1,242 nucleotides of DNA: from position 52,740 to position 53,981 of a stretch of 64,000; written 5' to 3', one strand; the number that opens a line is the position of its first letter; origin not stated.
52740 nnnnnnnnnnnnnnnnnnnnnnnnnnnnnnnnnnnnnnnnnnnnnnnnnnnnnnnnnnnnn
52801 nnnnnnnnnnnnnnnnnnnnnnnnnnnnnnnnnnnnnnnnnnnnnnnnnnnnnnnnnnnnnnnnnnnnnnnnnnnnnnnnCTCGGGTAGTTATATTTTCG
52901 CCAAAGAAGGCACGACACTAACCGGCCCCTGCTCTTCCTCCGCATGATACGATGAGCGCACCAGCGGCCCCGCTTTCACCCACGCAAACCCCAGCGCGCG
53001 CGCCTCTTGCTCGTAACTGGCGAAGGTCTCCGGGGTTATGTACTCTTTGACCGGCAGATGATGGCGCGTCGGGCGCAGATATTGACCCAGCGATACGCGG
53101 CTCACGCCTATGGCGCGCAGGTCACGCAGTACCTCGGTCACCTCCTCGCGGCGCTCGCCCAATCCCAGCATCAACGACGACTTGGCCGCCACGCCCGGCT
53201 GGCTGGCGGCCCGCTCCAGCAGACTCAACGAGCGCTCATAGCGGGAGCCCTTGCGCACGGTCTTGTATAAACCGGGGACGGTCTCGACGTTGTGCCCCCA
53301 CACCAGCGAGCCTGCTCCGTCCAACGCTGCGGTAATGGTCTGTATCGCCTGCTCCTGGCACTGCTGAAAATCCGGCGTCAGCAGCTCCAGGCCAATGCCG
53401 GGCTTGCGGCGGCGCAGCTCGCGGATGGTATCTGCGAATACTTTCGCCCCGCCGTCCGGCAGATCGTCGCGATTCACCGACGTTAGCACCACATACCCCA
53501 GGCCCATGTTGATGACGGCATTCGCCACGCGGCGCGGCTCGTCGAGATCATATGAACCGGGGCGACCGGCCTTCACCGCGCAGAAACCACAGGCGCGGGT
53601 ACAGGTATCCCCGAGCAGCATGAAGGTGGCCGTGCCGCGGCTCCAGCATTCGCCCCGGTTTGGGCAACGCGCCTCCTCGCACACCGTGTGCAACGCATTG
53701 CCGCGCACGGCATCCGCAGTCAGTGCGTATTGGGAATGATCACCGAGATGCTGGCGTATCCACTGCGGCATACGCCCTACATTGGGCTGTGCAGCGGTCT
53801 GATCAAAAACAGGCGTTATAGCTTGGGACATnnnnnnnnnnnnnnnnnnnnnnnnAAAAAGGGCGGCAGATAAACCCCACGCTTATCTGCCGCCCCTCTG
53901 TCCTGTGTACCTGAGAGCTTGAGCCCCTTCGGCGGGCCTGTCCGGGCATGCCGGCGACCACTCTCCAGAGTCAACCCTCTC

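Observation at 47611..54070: Glycine-riboswitch-controlled operon that bundles lipA with gcvT-gcvH-gcvPA-tpx-gcvPB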

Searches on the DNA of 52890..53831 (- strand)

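Call 19: search_rna_families(sources=[L001, L005, L007, L014, L017, L022, L025, L033, L036, L046, L059, L062, L063, L067, L080, L066, L061, L031, L024, L044], threshold=gathering)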
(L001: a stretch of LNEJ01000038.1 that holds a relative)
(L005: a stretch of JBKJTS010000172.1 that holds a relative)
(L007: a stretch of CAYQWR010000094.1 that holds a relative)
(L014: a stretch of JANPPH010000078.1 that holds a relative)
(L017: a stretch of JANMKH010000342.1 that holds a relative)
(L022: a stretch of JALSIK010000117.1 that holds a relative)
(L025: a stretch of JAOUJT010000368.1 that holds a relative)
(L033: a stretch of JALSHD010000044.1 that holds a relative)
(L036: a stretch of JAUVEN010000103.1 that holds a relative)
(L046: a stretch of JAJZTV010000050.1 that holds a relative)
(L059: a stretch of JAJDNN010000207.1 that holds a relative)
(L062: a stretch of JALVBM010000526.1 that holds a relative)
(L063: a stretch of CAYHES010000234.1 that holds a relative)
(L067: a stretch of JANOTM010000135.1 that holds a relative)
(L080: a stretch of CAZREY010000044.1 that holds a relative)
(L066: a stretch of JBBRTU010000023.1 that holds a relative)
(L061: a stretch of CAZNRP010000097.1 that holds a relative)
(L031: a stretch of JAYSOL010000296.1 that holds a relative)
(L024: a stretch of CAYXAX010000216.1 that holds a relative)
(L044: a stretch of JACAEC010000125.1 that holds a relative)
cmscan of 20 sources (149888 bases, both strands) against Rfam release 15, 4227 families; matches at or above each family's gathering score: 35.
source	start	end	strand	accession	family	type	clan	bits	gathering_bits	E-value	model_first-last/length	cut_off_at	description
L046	922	1010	+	RF00504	Glycine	Cis-reg; riboswitch;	CL00125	73.4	32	4.4e-13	1-94/94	no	Glycine riboswitch aptamer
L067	1298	1388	+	RF00504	Glycine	Cis-reg; riboswitch;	CL00125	71.6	32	1.3e-12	1-94/94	no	Glycine riboswitch aptamer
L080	2216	2304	+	RF00504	Glycine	Cis-reg; riboswitch;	CL00125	70.6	32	2.4e-12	1-94/94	no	Glycine riboswitch aptamer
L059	5282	5369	+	RF00504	Glycine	Cis-reg; riboswitch;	CL00125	69.9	32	3.7e-12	1-94/94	no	Glycine riboswitch aptamer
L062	1668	1757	+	RF00504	Glycine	Cis-reg; riboswitch;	CL00125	69.5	32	4.9e-12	1-94/94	no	Glycine riboswitch aptamer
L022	2834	2924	+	RF00504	Glycine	Cis-reg; riboswitch;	CL00125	69.2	32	5.9e-12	1-94/94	no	Glycine riboswitch aptamer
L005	2615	2713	+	RF00504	Glycine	Cis-reg; riboswitch;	CL00125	68.8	32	7.4e-12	1-94/94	no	Glycine riboswitch aptamer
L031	31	122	+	RF00504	Glycine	Cis-reg; riboswitch;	CL00125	68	32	1.2e-11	1-94/94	no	Glycine riboswitch aptamer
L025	736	836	+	RF00504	Glycine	Cis-reg; riboswitch;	CL00125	65.9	32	4.3e-11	1-94/94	no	Glycine riboswitch aptamer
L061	174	280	+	RF00504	Glycine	Cis-reg; riboswitch;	CL00125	64.2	32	1.2e-10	1-94/94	no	Glycine riboswitch aptamer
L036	5379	5479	+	RF00504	Glycine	Cis-reg; riboswitch;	CL00125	63.5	32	1.8e-10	1-94/94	no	Glycine riboswitch aptamer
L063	695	792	+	RF00504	Glycine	Cis-reg; riboswitch;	CL00125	62.8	32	2.8e-10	1-94/94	no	Glycine riboswitch aptamer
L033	2414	2513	+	RF00504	Glycine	Cis-reg; riboswitch;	CL00125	62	32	4.7e-10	1-94/94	no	Glycine riboswitch aptamer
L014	3718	3815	+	RF00504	Glycine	Cis-reg; riboswitch;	CL00125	61.7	32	5.5e-10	1-94/94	no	Glycine riboswitch aptamer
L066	1617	1705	+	RF00504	Glycine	Cis-reg; riboswitch;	CL00125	58.8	32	3.2e-09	1-94/94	no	Glycine riboswitch aptamer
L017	1520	1608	+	RF00504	Glycine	Cis-reg; riboswitch;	CL00125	58.3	32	4.3e-09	1-94/94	no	Glycine riboswitch aptamer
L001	154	252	+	RF00504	Glycine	Cis-reg; riboswitch;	CL00125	58.2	32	4.5e-09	1-94/94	no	Glycine riboswitch aptamer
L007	3310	3409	+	RF00504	Glycine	Cis-reg; riboswitch;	CL00125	55.2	32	2.8e-08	1-94/94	no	Glycine riboswitch aptamer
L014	3838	3921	+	RF00504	Glycine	Cis-reg; riboswitch;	CL00125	53.6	32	7.3e-08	1-94/94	no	Glycine riboswitch aptamer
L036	5494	5584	+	RF00504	Glycine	Cis-reg; riboswitch;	CL00125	53.3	32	8.8e-08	1-94/94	no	Glycine riboswitch aptamer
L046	1011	1086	+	RF00504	Glycine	Cis-reg; riboswitch;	CL00125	51.5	32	2.6e-07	1-94/94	no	Glycine riboswitch aptamer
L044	56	125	+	RF00504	Glycine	Cis-reg; riboswitch;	CL00125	50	32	6.5e-07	6-89/94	no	Glycine riboswitch aptamer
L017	235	348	+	RF00504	Glycine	Cis-reg; riboswitch;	CL00125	49.4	32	9.6e-07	1-94/94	no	Glycine riboswitch aptamer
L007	3410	3485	+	RF00504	Glycine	Cis-reg; riboswitch;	CL00125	48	32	2.3e-06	1-94/94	no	Glycine riboswitch aptamer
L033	2514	2589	+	RF00504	Glycine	Cis-reg; riboswitch;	CL00125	47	32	4.2e-06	1-94/94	no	Glycine riboswitch aptamer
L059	5371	5448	+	RF00504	Glycine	Cis-reg; riboswitch;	CL00125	45.9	32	8.2e-06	1-94/94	no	Glycine riboswitch aptamer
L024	1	59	+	RF00504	Glycine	Cis-reg; riboswitch;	CL00125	43.2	32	4.1e-05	35-94/94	5'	Glycine riboswitch aptamer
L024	60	169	+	RF00504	Glycine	Cis-reg; riboswitch;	CL00125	42.9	32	5e-05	1-94/94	no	Glycine riboswitch aptamer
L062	1759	1836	+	RF00504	Glycine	Cis-reg; riboswitch;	CL00125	42.4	32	6.9e-05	1-94/94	no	Glycine riboswitch aptamer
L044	1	55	+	RF00504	Glycine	Cis-reg; riboswitch;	CL00125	41.9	32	9e-05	37-94/94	5'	Glycine riboswitch aptamer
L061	282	371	+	RF00504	Glycine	Cis-reg; riboswitch;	CL00125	39.3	32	0.00043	1-94/94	no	Glycine riboswitch aptamer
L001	253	338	+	RF00504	Glycine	Cis-reg; riboswitch;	CL00125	37.6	32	0.0013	1-94/94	no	Glycine riboswitch aptamer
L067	1392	1468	+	RF00504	Glycine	Cis-reg; riboswitch;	CL00125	36.7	32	0.0021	9-86/94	no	Glycine riboswitch aptamer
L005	2717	2798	+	RF00504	Glycine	Cis-reg; riboswitch;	CL00125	32.8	32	0.023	9-86/94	no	Glycine riboswitch aptamer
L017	147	234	+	RF00504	Glycine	Cis-reg; riboswitch;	CL00125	32.1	32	0.036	1-94/94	no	Glycine riboswitch aptamer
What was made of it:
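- Aptamer position: upstream of lipA in 20 of 20 loci by Rfam (call 19) and in 71 of 80 by the clade model.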

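Call 51: search_rna_families(source=L009, start=9600, end=10050, threshold=evalue, max_evalue=1)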
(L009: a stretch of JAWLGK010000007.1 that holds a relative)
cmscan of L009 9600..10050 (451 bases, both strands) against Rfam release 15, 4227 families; matches with E-value up to 1: 1.
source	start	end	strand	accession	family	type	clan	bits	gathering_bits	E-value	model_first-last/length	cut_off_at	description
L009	9807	9995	-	RF02165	PVT1_2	Gene; lncRNA;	-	19.1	47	0.68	1-172/172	no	Pvt1 oncogene conserved region 2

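Call 55: search_rna_families(source=L016, start=3150, end=3570, threshold=evalue, max_evalue=1)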
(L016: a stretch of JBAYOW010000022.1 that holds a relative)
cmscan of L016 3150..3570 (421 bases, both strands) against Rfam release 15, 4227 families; matches with E-value up to 1: 0.
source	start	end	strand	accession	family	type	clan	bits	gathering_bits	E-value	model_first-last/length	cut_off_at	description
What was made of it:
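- Tried and rejected: Rfam E-value scans of the L009 and L016 leaders gave no credible family (calls 51, 55).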
